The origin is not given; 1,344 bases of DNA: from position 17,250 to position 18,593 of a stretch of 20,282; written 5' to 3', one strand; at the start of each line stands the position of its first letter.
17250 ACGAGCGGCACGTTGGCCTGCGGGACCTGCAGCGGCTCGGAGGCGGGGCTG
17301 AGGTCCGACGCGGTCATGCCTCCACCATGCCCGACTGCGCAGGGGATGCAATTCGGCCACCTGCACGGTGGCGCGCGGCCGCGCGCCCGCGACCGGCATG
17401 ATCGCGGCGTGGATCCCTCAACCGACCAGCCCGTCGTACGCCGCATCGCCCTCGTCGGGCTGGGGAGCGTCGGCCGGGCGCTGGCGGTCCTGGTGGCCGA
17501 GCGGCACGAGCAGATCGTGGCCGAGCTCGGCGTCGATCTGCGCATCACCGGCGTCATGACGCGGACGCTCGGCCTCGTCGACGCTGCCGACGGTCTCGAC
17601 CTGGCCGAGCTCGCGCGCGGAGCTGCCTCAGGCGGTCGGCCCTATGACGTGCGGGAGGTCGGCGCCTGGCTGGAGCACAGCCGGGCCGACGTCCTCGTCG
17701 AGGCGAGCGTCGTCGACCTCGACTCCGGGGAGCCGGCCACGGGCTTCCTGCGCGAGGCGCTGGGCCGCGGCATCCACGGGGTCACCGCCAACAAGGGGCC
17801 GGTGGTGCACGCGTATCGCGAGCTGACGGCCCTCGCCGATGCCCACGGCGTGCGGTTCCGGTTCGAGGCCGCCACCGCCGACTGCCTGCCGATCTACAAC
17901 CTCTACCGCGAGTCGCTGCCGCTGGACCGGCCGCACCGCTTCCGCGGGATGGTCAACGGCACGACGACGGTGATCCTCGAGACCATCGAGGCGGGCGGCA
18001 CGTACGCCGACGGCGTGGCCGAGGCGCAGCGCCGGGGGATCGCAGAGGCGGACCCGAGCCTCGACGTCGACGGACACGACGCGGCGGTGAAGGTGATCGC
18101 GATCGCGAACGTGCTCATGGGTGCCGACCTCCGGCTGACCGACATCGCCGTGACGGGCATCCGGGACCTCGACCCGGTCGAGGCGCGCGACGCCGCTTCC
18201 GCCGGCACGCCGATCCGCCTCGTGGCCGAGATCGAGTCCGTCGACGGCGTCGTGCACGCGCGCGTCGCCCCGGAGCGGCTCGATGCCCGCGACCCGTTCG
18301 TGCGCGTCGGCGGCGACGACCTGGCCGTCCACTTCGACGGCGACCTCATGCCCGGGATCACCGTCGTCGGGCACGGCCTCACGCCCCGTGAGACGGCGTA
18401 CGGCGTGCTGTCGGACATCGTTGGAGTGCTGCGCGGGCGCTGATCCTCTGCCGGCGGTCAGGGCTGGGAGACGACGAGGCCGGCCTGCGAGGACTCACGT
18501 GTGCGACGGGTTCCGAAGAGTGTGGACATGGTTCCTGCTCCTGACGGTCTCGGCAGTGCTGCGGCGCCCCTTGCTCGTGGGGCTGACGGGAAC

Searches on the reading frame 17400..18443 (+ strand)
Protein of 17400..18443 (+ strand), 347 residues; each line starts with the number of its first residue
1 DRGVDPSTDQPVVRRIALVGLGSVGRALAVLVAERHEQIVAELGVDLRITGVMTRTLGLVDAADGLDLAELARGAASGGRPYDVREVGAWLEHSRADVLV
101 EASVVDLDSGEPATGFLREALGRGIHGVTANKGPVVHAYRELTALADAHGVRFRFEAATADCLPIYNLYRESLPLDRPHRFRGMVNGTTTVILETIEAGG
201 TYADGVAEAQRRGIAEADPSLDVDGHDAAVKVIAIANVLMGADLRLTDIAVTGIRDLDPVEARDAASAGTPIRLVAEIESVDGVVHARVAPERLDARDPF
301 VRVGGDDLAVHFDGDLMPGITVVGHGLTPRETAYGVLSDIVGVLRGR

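Call 21: search_protein_families(library=pfam, proteins=[window:17400-18443:+])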
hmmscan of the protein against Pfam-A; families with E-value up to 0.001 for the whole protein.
window:17400-18443:+ (347 aa): 2 families
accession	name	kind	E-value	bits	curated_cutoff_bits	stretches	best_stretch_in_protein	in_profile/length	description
PF00742.24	Homoserine_dh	-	2.3e-44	151.7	22.9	1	164-341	1-173/173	Homoserine dehydrogenase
PF03447.22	NAD_binding_3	-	2.4e-08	35.2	24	1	20-156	1-116/116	Homoserine dehydrogenase, NAD binding domain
